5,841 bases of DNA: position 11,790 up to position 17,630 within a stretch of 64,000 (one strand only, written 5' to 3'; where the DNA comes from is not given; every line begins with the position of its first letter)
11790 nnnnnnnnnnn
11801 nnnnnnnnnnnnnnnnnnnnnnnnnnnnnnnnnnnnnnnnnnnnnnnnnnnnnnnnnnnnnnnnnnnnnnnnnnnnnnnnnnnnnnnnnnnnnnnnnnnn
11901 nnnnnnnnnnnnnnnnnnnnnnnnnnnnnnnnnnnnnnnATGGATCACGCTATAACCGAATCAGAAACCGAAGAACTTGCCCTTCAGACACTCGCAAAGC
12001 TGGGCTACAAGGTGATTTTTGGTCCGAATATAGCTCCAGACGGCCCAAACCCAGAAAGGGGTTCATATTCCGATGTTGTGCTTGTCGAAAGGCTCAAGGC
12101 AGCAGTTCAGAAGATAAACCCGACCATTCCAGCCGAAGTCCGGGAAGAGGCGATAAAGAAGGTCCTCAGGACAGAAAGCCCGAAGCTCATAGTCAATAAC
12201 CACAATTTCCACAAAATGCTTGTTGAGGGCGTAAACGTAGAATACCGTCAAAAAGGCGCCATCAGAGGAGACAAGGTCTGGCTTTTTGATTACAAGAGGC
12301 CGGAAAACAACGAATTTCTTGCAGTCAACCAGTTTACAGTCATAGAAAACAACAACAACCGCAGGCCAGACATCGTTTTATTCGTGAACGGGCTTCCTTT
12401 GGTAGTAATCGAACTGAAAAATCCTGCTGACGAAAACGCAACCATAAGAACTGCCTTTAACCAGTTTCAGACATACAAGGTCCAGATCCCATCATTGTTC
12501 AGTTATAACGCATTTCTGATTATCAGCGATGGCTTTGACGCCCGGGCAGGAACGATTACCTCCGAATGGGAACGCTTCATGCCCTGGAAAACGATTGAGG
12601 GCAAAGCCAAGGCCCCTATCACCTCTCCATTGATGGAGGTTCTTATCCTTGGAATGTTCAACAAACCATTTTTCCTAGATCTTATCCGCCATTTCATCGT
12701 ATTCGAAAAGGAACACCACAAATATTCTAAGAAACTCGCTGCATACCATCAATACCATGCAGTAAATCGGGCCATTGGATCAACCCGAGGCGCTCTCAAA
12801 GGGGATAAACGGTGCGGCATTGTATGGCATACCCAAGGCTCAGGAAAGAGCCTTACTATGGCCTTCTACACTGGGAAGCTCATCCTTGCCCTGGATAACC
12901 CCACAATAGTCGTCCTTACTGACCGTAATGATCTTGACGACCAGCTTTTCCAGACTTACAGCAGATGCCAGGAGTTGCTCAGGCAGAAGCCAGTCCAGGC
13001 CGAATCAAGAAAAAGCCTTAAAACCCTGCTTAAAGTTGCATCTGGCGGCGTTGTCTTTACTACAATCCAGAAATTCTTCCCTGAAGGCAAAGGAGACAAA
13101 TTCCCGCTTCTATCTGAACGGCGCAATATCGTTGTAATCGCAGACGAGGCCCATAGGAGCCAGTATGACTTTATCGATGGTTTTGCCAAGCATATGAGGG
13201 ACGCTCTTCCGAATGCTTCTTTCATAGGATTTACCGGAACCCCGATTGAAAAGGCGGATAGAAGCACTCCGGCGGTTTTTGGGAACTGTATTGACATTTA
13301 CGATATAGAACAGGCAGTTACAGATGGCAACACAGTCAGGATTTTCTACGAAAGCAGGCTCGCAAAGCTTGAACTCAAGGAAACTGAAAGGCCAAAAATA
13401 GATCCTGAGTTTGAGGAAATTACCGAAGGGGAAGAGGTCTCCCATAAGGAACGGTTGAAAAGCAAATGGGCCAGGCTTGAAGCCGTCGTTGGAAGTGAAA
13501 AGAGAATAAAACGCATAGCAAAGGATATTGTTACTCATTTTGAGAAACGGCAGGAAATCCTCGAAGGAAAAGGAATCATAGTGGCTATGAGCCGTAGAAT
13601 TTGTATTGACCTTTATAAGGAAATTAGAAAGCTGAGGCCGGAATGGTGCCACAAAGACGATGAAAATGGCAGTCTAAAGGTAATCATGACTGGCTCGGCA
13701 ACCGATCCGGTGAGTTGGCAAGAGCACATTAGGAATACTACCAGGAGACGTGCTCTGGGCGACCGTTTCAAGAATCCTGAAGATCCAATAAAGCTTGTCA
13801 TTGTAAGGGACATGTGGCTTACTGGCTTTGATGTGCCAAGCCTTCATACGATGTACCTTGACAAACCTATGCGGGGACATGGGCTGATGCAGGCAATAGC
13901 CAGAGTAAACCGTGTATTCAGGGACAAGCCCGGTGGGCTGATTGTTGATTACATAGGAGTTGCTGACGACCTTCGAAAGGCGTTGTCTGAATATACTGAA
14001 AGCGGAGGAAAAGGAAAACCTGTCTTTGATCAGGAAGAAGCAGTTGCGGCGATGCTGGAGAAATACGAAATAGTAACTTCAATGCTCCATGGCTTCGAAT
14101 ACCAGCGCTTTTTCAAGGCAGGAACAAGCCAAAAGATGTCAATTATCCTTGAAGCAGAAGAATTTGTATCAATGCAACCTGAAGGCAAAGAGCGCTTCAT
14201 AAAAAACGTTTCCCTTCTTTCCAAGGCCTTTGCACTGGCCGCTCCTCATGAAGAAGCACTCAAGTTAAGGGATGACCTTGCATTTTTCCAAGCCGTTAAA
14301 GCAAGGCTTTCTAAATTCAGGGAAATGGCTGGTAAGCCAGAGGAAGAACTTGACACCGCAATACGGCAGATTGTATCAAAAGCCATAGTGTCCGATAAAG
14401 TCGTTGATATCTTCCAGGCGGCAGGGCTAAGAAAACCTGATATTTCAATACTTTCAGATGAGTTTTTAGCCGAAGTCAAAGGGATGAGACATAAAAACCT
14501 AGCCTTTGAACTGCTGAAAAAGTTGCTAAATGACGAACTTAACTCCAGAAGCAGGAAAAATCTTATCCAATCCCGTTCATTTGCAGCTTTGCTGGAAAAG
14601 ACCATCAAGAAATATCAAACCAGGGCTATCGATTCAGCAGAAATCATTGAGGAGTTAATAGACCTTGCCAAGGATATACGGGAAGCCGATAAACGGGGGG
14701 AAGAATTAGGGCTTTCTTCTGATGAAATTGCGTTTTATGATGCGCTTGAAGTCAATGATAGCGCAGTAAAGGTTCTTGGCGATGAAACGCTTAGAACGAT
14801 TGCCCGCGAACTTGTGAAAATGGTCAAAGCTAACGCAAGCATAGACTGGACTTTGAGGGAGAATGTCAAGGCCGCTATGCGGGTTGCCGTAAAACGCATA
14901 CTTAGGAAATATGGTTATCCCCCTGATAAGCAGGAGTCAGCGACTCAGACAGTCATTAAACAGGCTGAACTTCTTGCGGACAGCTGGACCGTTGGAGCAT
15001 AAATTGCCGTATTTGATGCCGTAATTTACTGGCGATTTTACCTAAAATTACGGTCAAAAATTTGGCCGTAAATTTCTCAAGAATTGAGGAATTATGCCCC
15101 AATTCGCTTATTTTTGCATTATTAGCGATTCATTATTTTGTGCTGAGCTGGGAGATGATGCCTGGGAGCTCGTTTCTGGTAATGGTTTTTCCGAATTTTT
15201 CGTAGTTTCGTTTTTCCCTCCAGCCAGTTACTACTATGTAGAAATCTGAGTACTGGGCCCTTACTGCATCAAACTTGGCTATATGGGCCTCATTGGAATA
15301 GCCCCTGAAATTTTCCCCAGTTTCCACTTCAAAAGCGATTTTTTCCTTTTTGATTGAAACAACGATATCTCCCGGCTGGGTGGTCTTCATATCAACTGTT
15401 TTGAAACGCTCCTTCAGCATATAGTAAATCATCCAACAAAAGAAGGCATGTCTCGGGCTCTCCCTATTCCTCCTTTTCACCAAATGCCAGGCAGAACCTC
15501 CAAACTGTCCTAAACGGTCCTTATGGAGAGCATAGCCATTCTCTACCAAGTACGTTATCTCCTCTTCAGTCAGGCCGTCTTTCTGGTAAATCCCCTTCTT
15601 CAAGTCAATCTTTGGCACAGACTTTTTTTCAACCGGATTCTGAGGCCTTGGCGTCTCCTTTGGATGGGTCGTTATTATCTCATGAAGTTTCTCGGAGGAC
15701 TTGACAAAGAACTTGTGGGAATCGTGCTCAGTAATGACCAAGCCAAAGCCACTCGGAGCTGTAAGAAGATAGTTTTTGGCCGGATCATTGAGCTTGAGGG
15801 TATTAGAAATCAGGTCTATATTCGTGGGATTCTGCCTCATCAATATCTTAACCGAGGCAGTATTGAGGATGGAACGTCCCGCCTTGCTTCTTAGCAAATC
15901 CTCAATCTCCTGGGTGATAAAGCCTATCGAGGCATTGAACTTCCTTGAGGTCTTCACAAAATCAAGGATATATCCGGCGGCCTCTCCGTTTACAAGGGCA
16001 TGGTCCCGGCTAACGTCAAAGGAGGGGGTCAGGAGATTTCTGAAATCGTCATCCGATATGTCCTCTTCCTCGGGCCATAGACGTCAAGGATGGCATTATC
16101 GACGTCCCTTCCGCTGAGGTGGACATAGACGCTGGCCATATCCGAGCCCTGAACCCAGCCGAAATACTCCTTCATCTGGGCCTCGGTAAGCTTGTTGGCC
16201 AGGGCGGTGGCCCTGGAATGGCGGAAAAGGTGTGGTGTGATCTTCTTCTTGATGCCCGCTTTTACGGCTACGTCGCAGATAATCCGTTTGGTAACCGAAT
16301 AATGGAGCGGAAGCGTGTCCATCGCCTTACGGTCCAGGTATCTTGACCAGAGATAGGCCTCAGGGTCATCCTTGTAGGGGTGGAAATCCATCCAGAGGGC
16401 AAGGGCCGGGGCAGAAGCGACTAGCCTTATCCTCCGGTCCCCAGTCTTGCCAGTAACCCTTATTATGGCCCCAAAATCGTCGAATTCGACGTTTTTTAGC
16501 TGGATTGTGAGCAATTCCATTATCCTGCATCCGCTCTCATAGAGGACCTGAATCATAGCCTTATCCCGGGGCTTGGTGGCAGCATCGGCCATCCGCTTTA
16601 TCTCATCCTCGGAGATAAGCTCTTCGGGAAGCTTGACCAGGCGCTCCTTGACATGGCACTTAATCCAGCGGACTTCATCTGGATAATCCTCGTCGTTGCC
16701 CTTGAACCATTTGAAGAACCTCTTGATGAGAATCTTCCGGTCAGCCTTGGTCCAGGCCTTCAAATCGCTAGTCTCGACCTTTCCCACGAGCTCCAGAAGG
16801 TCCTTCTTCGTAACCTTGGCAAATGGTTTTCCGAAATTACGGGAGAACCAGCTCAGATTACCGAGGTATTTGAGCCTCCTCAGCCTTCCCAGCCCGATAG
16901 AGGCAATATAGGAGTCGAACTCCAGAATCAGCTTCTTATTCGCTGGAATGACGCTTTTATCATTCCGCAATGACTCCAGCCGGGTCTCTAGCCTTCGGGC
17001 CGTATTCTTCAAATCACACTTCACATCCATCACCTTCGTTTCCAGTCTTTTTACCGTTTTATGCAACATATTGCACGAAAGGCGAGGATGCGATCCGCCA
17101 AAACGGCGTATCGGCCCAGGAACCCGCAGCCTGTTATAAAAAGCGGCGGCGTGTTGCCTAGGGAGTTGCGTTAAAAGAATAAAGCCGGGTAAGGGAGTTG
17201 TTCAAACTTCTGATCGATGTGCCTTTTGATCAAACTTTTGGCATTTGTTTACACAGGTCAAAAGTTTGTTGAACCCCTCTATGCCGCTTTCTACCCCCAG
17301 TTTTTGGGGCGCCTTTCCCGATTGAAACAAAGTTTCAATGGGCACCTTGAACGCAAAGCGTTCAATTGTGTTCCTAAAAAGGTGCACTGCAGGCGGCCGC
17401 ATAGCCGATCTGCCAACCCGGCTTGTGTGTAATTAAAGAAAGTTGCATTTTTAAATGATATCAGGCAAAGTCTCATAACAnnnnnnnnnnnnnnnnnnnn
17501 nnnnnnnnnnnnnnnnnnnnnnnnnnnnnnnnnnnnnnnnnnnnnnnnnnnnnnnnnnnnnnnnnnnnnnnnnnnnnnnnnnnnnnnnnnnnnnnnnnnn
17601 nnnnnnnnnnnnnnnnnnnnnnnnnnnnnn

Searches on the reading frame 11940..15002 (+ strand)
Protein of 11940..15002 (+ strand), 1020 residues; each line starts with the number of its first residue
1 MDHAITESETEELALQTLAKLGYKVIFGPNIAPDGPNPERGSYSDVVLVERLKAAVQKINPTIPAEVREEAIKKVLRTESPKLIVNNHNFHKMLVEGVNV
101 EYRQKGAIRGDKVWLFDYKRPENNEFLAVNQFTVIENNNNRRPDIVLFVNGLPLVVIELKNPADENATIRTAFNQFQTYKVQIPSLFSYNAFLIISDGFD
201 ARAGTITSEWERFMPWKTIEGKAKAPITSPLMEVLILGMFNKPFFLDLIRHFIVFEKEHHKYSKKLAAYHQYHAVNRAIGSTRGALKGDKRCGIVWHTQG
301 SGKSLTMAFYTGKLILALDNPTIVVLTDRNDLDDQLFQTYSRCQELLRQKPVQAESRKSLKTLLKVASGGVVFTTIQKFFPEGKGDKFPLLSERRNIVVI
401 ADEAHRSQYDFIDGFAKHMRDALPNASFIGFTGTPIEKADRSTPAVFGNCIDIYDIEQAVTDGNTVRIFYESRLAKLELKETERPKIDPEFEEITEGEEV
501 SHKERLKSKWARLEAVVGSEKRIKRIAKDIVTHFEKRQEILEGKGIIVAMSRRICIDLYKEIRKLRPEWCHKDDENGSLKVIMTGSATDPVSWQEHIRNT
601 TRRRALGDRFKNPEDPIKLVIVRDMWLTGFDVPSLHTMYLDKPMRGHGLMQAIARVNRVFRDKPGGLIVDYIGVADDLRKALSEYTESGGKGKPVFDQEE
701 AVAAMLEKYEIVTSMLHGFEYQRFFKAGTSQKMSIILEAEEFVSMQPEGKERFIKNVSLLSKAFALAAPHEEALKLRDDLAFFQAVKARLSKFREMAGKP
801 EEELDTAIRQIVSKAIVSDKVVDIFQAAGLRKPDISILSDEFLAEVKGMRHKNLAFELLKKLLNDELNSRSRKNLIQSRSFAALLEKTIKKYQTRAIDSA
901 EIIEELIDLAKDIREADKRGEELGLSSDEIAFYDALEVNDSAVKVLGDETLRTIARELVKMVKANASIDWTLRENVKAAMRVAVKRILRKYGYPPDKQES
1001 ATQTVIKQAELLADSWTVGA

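Call 16: search_protein_families(library=pfam, proteins=[window:11940-15002:+], max_evalue=0.001)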
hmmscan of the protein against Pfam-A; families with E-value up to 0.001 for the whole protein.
window:11940-15002:+ (1020 aa): 5 families
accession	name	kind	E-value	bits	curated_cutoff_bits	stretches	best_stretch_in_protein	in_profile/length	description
PF11867.13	T1RH-like_C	-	1.1e-135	452.7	26.8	1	688-1014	1-328/329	Type I restriction enzyme HindI endonuclease subunit-like, C-terminal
PF18766.7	SWI2_SNF2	-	1.3e-82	277.2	26.7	1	270-503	1-220/221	SWI2/SNF2 ATPase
PF04313.20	HSDR_N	-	2.2e-54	184.8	25.1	1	6-211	3-197/198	Type I restriction enzyme R protein N terminus (HSDR_N)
PF22679.2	T1R_D3-like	-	5.4e-22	79.3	27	1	604-671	87-156/158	Type I restriction enzyme subunit R domain 3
PF04851.21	ResIII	-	3.4e-21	76.3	22.5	1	269-436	6-163/164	Type III restriction enzyme, res subunit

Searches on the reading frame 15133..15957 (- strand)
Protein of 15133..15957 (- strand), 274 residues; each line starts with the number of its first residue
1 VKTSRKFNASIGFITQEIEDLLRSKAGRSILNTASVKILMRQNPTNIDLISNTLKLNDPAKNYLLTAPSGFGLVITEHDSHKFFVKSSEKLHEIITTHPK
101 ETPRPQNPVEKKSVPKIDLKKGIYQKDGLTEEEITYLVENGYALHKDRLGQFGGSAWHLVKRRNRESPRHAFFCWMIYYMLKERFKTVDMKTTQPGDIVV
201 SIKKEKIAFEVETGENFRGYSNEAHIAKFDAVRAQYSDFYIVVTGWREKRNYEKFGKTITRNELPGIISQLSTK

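Call 16: search_protein_families(library=pfam, proteins=[window:15133-15957:-], max_evalue=0.001)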
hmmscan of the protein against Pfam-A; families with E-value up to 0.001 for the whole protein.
window:15133-15957:- (274 aa): 1 family
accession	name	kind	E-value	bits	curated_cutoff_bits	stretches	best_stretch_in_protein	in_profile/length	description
PF19044.6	P-loop_TraG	-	7.4e-07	28.6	25.8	1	1-66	276-344/413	TraG P-loop domain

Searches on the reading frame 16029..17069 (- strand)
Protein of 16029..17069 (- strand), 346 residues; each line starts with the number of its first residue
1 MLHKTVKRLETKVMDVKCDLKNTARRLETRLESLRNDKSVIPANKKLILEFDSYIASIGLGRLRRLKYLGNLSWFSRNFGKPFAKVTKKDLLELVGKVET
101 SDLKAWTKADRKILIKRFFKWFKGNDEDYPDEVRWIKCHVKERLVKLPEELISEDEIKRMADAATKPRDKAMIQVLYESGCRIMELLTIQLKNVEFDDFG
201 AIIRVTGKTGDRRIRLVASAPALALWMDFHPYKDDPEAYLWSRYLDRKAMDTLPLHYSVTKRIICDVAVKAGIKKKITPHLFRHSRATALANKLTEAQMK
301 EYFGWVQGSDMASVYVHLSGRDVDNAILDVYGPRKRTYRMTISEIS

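Call 16: search_protein_families(library=pfam, proteins=[window:16029-17069:-], max_evalue=0.001)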
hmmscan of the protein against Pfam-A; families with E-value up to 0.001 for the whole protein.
window:16029-17069:- (346 aa): 1 family
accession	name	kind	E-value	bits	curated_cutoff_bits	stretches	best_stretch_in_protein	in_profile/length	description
PF00589.27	Phage_integrase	-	1.3e-18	67.8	27.1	1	152-319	3-169/172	Phage integrase family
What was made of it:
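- On Integrated mobile element cargo: Phage_integrase 1.3e-18 at 16029-17069 (call 16).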

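Call 43: find_related_loci(query=window:16029-17069:-, collection=genome_contigs, flank=10000)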
Query window:16029-17069:- (346 aa) in genome_contigs; peptide patterns used: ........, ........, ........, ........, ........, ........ (x = any residue, [..] = any of these).
203 stretches matched a pattern; 142 encode a relative of the query (tblastn E <= 1e-3); the best 80 are kept; 79 distinct loci.
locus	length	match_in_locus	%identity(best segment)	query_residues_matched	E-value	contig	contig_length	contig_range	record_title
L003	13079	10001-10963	62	12-331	8e-134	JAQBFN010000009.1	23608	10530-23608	MAG: Candidatus Micrarchaeota archaeon isolate MAG_440_bin-23 440_bin-23_ctg-09, whole genome shotgun sequence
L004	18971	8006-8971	61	12-332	1e-132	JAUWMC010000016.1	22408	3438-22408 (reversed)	MAG: Candidatus Micrarchaeota archaeon isolate CSMAG_2388 CSMAG_2388_k141_971813_length_22408_cov_7.0000, whole genome s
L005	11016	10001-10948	62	16-332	5e-132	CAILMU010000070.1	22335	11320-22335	uncultured Candidatus Micrarchaeota archaeon isolate AlinenSediments_bin-0775 genome assembly, contig: bin-0775:070/246,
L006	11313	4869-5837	54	12-334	4e-114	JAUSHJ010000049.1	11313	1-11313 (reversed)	MAG: Candidatus Micrarchaeota archaeon isolate E14_metabat.bin.186 E14_k141_126951, whole genome shotgun sequence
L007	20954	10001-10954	55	16-334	3e-112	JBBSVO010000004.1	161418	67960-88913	MAG: Candidatus Micrarchaeota archaeon isolate H52-bin163_1 H52_bin163_1_000000000004, whole genome shotgun sequence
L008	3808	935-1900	53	9-332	2e-111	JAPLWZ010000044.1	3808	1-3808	MAG: Candidatus Micrarchaeota archaeon isolate LacPavin_0920_WC57_MAG_51_7 LacPavin_0920_WC57_scaffold_460481, whole gen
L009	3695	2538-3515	54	3-332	1e-108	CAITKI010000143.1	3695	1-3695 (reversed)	uncultured Candidatus Micrarchaeota archaeon isolate AM-lipid-02-D9_bin-1051 genome assembly, contig: bin-1051:143/154,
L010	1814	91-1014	52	25-332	5e-112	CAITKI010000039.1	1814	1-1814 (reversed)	uncultured Candidatus Micrarchaeota archaeon isolate AM-lipid-02-D9_bin-1051 genome assembly, contig: bin-1051:039/154,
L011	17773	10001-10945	52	17-332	6e-105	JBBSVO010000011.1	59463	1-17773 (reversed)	MAG: Candidatus Micrarchaeota archaeon isolate H52-bin163_1 H52_bin163_1_000000000011, whole genome shotgun sequence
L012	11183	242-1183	50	19-332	2e-104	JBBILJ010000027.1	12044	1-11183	MAG: Candidatus Micrarchaeota archaeon isolate AR170220_bin_206 NODE_5971_length_12044_cov_3.689215, whole genome shotgu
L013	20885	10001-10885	55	37-332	3e-104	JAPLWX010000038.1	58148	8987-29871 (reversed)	MAG: Candidatus Micrarchaeota archaeon isolate LacPavin_0419_WC90_MAG_54_17 LacPavin_0419_WC90_scaffold_814201, whole ge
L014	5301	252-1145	54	34-332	3e-104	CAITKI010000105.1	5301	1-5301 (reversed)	uncultured Candidatus Micrarchaeota archaeon isolate AM-lipid-02-D9_bin-1051 genome assembly, contig: bin-1051:105/154,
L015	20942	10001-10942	51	19-332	4e-103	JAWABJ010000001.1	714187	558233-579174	MAG: Candidatus Norongarragalinales archaeon isolate JZ-4_201803_bins_88 JZ-4_201803_bins_88_scaffold_1, whole genome sh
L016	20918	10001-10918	53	27-332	1e-102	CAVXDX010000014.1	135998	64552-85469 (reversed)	MAG: uncultured Candidatus Micrarchaeota archaeon isolate MFD04408.bin.1.57 genome assembly, contig: contig_96944, whole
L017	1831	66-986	52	27-332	1e-108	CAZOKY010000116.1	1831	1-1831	MAG TPA_asm: Candidatus Micrarchaeota archaeon isolate SRP178699_co1_600 genome assembly, contig: NODE_117674_length_183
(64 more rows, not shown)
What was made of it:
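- On Integrated mobile element cargo: It has 79 related loci (call 43).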

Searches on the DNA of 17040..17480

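Call 71: search_rna_families(source=window, start=17300, end=17480, threshold=evalue, max_evalue=10, show_alignments=2)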
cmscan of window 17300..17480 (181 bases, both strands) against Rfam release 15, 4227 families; matches with E-value up to 10: 4.
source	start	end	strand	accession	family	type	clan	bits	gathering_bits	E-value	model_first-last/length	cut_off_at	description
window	17300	17328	-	RF01315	CRISPR-DR2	Gene; CRISPR;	CL00014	17.4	37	0.82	1-30/30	no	CRISPR RNA direct repeat element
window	17313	17348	-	RF02814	Sso133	Gene; sRNA;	-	13.5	44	3.3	1-73/73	no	Sulfolobus sRNA133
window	17390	17413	+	RF01519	CC0196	Gene; sRNA;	-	11.2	35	2.8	33-57/58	no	Caulobacter sRNA CC0196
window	17428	17480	-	RF02350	psRNA6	Gene; sRNA;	-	7.7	60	4.1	277-333/333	5'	Nitrosomonas sRNA psRNA6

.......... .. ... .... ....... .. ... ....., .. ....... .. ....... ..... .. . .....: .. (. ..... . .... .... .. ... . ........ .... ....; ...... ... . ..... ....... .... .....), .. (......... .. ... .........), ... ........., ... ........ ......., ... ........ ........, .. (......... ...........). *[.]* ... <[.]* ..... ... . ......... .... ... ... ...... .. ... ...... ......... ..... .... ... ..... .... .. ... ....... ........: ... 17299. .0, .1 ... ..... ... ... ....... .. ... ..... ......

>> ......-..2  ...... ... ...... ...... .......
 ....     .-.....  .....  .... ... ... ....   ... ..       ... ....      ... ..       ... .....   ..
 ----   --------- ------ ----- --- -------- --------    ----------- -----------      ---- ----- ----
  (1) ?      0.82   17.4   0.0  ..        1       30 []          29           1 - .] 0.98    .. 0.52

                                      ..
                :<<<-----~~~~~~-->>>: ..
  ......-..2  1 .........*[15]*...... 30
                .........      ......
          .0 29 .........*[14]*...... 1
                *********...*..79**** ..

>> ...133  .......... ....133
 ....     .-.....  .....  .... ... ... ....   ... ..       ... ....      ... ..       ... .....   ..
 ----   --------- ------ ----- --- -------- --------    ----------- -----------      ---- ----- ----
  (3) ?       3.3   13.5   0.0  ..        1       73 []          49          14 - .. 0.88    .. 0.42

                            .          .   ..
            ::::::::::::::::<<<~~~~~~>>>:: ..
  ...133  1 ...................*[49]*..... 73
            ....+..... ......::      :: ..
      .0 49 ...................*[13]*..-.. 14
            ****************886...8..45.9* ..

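Call 101: search_rna_families(source=window, start=17040, end=17440, threshold=evalue, max_evalue=10)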
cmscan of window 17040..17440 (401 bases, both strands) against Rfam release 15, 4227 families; matches with E-value up to 10: 3.
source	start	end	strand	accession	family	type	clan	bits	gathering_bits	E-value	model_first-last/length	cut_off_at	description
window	17277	17348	-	RF02814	Sso133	Gene; sRNA;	-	15.7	44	2.1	1-73/73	no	Sulfolobus sRNA133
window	17287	17322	-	RF01360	CRISPR-DR47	Gene; CRISPR;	-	15.3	39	3.7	1-37/37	no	CRISPR RNA direct repeat element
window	17390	17413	+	RF01519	CC0196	Gene; sRNA;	-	11.2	35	6.3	33-57/58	no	Caulobacter sRNA CC0196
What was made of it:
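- Closest known: Accessory. Different: The att site is not a recognisable tRNA (calls 71, 101).
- Tried and rejected: This was my own reading of the sequence, and Rfam does not support it (calls 71, 101).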
